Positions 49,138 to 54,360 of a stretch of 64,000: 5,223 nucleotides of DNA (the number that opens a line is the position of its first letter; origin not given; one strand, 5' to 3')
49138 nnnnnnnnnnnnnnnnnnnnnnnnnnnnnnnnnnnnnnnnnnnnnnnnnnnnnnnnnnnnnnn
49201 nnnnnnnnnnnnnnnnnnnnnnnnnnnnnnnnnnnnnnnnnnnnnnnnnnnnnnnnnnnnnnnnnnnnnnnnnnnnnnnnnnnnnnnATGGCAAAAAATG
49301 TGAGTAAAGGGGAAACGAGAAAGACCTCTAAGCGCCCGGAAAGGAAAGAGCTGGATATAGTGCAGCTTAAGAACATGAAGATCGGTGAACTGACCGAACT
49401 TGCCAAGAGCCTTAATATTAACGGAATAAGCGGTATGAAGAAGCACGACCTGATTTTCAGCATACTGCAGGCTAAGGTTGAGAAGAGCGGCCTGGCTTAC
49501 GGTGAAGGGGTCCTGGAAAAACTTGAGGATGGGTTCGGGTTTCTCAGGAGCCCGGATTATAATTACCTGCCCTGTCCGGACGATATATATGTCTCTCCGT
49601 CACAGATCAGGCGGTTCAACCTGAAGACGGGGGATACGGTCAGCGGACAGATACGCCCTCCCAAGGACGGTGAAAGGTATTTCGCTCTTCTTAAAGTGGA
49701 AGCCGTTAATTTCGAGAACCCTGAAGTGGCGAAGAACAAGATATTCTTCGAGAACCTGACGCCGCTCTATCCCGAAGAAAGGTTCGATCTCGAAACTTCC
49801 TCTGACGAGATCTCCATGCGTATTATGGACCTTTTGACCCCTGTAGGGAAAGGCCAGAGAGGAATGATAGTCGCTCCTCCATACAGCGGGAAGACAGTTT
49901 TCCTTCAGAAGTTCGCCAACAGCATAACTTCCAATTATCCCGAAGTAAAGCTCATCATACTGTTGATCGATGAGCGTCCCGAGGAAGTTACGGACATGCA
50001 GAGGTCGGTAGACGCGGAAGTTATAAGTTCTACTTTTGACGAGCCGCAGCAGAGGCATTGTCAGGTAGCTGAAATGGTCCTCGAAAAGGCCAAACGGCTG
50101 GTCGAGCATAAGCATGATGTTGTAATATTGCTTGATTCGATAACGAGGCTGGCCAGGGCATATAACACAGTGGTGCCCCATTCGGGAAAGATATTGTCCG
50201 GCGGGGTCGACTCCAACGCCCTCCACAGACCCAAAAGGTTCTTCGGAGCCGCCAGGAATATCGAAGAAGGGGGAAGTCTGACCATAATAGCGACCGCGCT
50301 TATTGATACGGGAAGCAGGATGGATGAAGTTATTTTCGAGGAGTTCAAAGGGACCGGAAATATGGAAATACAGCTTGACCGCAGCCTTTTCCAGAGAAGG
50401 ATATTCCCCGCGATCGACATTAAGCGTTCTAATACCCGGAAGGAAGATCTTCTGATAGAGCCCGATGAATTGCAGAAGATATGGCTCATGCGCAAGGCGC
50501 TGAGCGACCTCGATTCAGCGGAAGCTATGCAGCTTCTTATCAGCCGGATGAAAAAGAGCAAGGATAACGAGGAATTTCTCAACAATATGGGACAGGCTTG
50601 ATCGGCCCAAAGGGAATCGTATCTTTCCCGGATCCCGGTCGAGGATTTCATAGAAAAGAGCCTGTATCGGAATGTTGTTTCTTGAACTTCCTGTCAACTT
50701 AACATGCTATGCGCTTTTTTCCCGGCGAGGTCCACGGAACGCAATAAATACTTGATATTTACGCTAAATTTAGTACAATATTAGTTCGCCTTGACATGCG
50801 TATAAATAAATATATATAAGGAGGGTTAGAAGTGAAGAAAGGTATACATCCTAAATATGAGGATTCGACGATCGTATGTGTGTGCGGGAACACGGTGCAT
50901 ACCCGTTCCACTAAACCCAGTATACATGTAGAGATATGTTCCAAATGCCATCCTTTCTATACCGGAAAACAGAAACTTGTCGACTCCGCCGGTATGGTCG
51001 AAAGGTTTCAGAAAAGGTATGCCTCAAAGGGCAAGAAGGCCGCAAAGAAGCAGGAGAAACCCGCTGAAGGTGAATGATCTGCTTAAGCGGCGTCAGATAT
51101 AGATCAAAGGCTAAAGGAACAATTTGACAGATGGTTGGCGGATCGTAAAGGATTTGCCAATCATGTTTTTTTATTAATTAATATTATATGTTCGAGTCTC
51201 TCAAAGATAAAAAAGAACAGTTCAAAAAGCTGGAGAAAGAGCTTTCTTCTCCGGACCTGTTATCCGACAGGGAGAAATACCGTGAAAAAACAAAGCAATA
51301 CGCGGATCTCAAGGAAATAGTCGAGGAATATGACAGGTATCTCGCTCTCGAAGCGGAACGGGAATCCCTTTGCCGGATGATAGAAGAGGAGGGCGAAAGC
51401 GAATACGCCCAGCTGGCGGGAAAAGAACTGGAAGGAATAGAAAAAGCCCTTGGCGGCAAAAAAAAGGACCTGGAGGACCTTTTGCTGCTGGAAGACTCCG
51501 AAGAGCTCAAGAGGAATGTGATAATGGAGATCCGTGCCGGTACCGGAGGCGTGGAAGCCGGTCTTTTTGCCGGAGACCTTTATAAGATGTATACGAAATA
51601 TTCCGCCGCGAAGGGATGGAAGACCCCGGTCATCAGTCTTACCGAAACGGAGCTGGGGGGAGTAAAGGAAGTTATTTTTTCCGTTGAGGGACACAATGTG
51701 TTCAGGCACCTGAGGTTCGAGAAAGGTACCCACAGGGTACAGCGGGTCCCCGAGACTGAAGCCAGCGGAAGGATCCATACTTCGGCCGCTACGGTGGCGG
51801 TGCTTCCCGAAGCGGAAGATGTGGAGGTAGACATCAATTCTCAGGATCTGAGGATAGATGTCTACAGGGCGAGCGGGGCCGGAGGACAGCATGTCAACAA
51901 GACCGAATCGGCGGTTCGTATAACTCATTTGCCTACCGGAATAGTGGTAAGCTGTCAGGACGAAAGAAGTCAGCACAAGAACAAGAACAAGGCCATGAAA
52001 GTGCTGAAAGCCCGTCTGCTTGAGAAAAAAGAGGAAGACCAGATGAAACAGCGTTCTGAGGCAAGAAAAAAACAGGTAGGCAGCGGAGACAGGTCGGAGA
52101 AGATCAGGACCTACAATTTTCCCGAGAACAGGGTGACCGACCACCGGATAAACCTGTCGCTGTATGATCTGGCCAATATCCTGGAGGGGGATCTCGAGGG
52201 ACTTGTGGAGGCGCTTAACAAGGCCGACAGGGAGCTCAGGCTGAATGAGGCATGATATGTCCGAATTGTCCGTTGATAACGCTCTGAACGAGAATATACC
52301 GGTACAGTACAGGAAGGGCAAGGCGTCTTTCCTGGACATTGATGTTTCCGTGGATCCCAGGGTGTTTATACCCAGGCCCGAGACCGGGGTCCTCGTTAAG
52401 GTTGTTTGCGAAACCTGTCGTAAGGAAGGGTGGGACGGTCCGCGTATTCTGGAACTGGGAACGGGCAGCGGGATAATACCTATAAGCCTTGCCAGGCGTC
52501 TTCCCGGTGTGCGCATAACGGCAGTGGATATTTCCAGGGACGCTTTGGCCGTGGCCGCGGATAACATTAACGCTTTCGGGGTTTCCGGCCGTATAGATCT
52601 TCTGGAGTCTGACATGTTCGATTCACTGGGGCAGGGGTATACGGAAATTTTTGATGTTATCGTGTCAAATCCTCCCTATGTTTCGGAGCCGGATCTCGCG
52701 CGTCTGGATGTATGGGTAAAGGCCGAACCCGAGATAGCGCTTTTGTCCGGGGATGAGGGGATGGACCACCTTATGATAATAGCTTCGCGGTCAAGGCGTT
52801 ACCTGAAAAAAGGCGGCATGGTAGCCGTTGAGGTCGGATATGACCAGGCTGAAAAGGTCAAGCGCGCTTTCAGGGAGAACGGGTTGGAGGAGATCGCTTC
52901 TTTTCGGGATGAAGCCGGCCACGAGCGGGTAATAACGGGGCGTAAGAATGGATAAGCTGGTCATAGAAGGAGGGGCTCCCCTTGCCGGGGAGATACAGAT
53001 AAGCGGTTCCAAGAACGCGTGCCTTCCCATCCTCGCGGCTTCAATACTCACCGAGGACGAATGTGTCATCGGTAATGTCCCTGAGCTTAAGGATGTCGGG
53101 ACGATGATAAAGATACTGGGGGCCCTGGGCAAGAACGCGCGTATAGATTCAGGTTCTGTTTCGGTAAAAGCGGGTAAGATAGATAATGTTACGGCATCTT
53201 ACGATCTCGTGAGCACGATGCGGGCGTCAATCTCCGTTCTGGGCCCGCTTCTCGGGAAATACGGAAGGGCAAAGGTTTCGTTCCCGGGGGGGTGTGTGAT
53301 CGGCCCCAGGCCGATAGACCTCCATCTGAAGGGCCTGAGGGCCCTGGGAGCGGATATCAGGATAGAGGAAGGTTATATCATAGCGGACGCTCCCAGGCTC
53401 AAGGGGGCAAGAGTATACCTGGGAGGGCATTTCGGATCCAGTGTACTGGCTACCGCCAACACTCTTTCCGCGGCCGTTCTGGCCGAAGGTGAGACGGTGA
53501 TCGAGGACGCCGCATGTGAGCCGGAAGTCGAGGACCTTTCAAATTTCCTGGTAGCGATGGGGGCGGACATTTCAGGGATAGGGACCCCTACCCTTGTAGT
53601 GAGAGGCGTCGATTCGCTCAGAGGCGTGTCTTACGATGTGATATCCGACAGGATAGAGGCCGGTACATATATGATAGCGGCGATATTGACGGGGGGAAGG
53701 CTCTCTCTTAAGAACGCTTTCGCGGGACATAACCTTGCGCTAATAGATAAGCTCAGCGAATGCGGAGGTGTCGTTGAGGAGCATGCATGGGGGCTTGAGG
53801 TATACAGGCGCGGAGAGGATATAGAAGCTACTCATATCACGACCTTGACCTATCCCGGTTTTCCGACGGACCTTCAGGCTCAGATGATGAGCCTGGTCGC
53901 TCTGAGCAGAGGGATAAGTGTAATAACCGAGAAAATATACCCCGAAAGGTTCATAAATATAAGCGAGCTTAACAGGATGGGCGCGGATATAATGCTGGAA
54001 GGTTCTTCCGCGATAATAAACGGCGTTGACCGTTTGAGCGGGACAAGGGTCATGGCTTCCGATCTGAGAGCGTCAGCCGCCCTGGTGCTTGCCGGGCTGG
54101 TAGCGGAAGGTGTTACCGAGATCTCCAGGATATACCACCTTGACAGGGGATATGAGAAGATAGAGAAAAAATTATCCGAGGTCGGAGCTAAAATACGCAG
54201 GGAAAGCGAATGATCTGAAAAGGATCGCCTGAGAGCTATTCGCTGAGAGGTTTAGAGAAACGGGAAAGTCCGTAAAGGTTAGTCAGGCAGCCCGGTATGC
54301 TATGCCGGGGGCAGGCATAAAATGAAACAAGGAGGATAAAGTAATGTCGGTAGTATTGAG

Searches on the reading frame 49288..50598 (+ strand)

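Call 49: search_protein_families(library=pfam, proteins=[window:49288-50598:+], max_evalue=0.00001)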
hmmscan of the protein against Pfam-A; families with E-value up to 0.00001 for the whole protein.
window:49288-50598:+ (437 aa): 3 families
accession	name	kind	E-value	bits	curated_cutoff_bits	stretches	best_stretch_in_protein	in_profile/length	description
PF07497.18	Rho_RNA_bind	-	3.4e-34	116.9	27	1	73-146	2-73/73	Rho termination factor, RNA-binding domain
PF00006.31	ATP-synt_ab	-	7.5e-25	88.3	29.5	1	177-381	2-211/213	ATP synthase alpha/beta family, nucleotide-binding domain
PF07498.18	Rho_N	-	1.2e-14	54.5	24.9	1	26-68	1-43/43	Rho termination factor, N-terminal domain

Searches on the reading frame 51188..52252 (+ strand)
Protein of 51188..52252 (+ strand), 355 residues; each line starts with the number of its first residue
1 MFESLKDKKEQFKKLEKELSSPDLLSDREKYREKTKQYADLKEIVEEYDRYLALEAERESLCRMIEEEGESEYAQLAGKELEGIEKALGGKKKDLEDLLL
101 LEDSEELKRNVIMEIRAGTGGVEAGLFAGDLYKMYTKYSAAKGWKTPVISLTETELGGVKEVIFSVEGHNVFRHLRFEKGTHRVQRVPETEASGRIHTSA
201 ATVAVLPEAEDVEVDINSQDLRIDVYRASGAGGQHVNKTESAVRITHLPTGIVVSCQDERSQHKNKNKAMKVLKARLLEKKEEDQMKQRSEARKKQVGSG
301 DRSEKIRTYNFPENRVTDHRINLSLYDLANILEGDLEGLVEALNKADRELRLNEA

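Call 49: search_protein_families(library=pfam, proteins=[window:51188-52252:+], max_evalue=0.00001)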
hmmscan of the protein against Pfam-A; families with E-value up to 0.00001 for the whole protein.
window:51188-52252:+ (355 aa): 2 families
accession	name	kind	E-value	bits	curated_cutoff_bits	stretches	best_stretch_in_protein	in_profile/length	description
PF03462.23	PCRF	-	5.1e-62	209.6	24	1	9-203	2-194/194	PCRF domain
PF00472.26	RF-1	-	5e-47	159.1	35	1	211-320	2-116/116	RF-1 domain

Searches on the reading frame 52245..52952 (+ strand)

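Call 49: search_protein_families(library=pfam, proteins=[window:52245-52952:+], max_evalue=0.00001)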
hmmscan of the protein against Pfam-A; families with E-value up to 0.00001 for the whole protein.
window:52245-52952:+ (236 aa): 7 families
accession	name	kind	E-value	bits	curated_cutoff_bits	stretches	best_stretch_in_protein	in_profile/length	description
PF05175.20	MTS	-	2.5e-13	50.5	23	1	65-148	32-111/170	Methyltransferase small domain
PF13649.12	Methyltransf_25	-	1.6e-10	42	27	1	68-152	1-83/97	Methyltransferase domain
PF13847.12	Methyltransf_31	-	2.7e-10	40.6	27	1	66-198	5-112/145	Methyltransferase domain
PF08242.18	Methyltransf_12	-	5.6e-08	33.9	30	1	69-142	1-72/98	Methyltransferase domain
PF06325.19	PrmA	-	1.7e-07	31.5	22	1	67-142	164-233/296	Ribosomal protein L11 methyltransferase (PrmA)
PF08241.18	Methyltransf_11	-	3.5e-06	28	21.2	0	69-142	1-67/95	Methyltransferase domain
PF03602.21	Cons_hypoth95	-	4.4e-06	26.9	24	0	44-148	22-126/182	Conserved hypothetical protein 95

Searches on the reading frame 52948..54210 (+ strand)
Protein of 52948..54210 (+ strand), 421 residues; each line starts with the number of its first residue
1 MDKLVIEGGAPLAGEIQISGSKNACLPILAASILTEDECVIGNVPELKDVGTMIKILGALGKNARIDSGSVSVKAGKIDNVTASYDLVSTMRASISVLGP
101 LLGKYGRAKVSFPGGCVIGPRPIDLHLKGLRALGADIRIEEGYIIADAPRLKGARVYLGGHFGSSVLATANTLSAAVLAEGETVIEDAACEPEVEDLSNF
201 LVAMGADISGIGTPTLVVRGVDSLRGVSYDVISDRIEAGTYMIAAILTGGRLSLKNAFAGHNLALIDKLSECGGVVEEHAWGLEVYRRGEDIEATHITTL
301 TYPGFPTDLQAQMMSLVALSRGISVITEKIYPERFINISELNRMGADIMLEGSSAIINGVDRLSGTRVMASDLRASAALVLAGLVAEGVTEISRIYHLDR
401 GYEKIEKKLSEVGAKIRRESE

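Call 49: search_protein_families(library=pfam, proteins=[window:52948-54210:+], max_evalue=0.00001)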
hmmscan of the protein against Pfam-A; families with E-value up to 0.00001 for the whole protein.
window:52948-54210:+ (421 aa): 1 family
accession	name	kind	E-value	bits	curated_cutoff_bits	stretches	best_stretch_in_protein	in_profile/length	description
PF00275.25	EPSP_synthase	-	3.4e-96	322.9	22.8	1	7-409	2-417/417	EPSP synthase (3-phosphoshikimate 1-carboxyvinyltransferase)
